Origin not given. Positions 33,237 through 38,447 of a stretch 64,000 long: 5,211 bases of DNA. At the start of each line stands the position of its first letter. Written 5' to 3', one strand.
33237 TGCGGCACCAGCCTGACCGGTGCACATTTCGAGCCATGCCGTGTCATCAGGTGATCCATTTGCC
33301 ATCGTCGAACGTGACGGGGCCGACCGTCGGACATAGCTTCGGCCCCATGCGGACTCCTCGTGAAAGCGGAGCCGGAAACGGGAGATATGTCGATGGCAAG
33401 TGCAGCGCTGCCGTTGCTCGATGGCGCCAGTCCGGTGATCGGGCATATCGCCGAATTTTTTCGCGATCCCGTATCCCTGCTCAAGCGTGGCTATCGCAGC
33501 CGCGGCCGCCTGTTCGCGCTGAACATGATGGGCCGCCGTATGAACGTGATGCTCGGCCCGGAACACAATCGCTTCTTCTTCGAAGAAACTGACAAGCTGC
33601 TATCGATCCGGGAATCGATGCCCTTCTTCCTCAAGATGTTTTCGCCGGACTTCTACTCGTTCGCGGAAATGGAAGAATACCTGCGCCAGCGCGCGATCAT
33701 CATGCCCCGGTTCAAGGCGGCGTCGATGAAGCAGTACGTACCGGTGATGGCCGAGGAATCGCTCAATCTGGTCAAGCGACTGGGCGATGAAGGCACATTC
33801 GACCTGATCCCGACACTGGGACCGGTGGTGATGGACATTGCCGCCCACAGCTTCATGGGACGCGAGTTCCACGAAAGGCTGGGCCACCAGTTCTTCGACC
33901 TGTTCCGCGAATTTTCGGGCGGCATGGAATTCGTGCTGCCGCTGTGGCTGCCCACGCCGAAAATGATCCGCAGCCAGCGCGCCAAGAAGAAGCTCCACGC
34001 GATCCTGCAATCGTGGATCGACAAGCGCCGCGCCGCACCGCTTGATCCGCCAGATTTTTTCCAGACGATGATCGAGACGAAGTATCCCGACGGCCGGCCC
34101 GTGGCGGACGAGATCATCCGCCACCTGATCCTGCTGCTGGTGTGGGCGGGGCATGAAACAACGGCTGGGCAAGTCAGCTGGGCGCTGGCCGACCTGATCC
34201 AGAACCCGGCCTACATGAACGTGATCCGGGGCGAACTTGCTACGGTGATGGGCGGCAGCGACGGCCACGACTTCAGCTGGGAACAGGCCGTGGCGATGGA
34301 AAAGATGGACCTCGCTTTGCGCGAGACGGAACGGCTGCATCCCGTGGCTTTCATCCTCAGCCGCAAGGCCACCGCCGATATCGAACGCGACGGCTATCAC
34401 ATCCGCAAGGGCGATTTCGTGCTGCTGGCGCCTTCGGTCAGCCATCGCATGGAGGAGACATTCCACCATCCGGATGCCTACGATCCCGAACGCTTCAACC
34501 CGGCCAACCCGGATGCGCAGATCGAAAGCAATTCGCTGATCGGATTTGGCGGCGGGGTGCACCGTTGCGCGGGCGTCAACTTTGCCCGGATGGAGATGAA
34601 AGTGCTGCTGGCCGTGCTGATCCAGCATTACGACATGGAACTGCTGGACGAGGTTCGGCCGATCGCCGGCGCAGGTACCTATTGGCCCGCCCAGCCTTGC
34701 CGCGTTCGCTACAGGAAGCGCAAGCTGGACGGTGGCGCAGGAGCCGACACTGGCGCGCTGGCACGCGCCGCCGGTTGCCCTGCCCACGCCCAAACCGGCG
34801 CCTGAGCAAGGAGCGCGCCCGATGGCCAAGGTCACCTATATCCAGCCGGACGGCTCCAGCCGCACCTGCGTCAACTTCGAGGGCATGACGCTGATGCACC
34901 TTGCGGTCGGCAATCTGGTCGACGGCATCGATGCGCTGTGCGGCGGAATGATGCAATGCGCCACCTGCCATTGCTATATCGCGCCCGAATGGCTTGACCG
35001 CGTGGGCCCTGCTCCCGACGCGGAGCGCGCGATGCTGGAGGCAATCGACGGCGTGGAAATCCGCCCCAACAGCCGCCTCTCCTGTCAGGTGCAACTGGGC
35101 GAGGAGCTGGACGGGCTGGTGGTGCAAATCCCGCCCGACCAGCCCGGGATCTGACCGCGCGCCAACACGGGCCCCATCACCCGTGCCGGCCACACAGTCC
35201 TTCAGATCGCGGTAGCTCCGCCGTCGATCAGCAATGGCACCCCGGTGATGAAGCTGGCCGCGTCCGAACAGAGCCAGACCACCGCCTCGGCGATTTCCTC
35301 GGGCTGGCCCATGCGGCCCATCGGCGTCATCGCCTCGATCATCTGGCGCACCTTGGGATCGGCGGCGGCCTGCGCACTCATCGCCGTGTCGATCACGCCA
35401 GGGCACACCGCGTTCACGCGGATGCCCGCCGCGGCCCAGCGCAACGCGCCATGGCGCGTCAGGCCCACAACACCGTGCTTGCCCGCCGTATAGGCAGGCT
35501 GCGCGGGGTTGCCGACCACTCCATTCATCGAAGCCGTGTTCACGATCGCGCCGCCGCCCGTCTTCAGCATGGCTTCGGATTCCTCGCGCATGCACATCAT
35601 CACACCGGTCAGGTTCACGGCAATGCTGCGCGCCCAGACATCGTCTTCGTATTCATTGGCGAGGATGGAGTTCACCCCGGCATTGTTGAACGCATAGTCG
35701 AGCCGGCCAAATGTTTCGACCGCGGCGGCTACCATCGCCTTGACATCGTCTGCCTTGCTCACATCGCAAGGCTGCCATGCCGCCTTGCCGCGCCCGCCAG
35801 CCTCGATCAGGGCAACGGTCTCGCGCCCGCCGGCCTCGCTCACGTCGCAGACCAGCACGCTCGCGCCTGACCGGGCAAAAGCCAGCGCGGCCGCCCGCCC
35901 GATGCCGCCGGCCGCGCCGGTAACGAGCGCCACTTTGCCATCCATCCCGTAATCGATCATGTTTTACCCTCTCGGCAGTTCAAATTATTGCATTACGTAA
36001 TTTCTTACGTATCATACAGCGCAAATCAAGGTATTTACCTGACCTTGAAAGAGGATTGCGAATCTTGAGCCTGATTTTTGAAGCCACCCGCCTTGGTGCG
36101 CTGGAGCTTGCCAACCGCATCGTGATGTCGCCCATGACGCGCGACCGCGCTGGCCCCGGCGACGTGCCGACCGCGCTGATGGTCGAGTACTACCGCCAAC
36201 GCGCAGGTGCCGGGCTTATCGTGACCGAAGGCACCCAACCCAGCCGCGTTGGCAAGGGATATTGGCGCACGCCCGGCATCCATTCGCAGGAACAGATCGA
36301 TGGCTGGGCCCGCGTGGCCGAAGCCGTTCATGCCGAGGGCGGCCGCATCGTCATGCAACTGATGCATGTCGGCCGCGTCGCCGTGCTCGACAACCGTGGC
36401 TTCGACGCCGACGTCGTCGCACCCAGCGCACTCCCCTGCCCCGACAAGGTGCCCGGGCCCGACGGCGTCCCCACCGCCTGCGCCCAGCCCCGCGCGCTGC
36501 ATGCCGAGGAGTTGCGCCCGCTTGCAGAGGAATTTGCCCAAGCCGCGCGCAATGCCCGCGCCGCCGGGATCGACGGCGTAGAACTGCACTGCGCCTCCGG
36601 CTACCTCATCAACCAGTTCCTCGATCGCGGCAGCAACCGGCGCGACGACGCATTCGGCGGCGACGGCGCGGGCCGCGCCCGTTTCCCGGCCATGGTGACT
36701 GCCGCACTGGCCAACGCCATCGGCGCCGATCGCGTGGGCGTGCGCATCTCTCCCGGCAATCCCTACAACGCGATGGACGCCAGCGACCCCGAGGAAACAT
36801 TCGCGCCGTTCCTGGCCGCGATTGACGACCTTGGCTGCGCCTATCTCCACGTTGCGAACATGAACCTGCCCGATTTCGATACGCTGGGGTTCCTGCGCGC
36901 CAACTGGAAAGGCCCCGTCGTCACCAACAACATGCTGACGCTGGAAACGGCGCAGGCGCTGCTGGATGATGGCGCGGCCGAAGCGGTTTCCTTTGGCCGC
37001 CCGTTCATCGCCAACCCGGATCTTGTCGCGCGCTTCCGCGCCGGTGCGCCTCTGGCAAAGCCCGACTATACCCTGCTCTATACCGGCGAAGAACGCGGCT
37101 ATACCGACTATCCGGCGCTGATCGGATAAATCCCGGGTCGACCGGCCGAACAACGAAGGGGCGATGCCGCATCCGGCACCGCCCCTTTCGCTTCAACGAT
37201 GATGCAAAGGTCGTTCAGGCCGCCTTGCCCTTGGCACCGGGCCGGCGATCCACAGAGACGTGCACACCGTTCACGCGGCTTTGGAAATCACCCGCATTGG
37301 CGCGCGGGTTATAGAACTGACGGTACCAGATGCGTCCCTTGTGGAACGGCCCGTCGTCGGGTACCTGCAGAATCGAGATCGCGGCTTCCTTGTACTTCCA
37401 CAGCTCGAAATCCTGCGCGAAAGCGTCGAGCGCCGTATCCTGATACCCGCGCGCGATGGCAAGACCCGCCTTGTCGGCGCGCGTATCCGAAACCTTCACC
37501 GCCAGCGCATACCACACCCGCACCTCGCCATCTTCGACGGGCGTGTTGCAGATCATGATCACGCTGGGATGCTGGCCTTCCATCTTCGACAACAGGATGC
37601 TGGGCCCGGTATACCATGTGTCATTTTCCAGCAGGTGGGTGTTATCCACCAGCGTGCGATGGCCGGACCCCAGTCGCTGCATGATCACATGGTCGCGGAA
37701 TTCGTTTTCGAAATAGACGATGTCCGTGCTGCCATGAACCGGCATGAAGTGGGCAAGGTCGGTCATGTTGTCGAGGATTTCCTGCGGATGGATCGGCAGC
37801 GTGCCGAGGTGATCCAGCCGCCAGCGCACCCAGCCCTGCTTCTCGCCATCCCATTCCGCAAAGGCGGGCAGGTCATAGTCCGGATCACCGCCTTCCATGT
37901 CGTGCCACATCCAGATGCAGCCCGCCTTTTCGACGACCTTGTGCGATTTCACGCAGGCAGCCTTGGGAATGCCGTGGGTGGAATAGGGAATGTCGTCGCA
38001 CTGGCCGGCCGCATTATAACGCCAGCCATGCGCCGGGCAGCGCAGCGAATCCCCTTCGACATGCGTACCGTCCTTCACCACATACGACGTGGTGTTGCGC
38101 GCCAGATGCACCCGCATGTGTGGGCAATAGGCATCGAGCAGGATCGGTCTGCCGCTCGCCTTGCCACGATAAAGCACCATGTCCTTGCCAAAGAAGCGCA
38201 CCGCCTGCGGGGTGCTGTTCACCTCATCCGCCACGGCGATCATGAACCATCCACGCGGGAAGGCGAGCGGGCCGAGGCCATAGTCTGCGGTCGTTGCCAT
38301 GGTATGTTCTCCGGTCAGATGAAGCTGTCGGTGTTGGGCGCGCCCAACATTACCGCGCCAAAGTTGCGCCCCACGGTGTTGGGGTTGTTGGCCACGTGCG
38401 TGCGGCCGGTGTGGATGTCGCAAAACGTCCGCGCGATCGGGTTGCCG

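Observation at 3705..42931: Four Coq4-like metalloenzyme paralogs inside a steroid-catabolic cluster: candidate new catabolic enzyme subfamily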

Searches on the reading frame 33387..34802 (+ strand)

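Call 62: search_protein_families(library=ncbifam, proteins=[window:33387-34802:+], max_evalue=0.00001)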
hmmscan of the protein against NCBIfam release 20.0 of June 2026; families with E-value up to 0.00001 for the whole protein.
window:33387-34802:+ (472 aa): 10 families
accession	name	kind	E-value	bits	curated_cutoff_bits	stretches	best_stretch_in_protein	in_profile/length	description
NF051859.1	AlbFlvMonOxTrpSyn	equivalog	9.3e-45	153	700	1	7-422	20-434/457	bifunctional albaflavenone monooxygenase/terpene synthase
NF045812.1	PentlenOxigase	equivalog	3.8e-38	131.5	800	1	13-443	8-438/444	pentalenene oxygenase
NF050147.1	aminopyruv_ApyO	equivalog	5.5e-32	111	525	1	71-420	62-398/444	RiPP biosynthesis cytochrome P450 ApyO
TIGR04538.1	P450_cycloAA_1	subfamily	5.4e-23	81.5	500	2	308-415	259-366/395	cytochrome P450, cyclodipeptide synthase-associated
NF041802.1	P450_SolI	exception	1.4e-12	46.8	850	1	96-422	115-403/424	solanimycin biosynthesis cytochrome P450 SolI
NF041177.1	Cyp119_Thmprot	equivalog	1.2e-10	40.8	680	1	297-415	232-340/368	cytochrome P450 Cyp119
NF045816.1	PentlenlactSyn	equivalog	3.1e-10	39.3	700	1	94-413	87-364/396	pentalenolactone synthase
NF053744.1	FAProxCypCBc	equivalog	1.1e-09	37.4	600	1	305-419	274-388/416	CYP152 family fatty-acid peroxygenase CypC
TIGR04458.1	CYP450_TxtE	equivalog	9.9e-07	27.7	500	1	325-415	294-375/403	4-nitrotryptophan synthase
TIGR04515.1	P450_rel_GT_act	subfamily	1.3e-06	28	343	0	307-381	260-334/386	P450-derived glycosyltransferase activator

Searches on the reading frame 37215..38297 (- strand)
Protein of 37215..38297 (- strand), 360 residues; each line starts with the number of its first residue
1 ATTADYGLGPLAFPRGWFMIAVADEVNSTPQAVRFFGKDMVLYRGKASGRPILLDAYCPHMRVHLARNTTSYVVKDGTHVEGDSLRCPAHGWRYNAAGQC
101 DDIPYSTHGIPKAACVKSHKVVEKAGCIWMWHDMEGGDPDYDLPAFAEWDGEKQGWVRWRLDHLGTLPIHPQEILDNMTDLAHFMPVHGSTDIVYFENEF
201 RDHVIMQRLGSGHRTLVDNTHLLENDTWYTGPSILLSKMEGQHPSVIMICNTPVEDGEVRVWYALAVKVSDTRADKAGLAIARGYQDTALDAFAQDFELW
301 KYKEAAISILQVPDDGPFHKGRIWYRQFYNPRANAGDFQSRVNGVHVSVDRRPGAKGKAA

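Call 62: search_protein_families(library=ncbifam, proteins=[window:37215-38297:-], max_evalue=0.00001)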
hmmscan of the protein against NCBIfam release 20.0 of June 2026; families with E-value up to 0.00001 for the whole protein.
window:37215-38297:- (360 aa): 1 family
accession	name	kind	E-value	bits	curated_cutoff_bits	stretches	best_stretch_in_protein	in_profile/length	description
NF052579.1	BetMthstMoxSdmAMthl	equivalog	4.3e-10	39.1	600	1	17-183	18-174/351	4beta-methylsterol monooxygenase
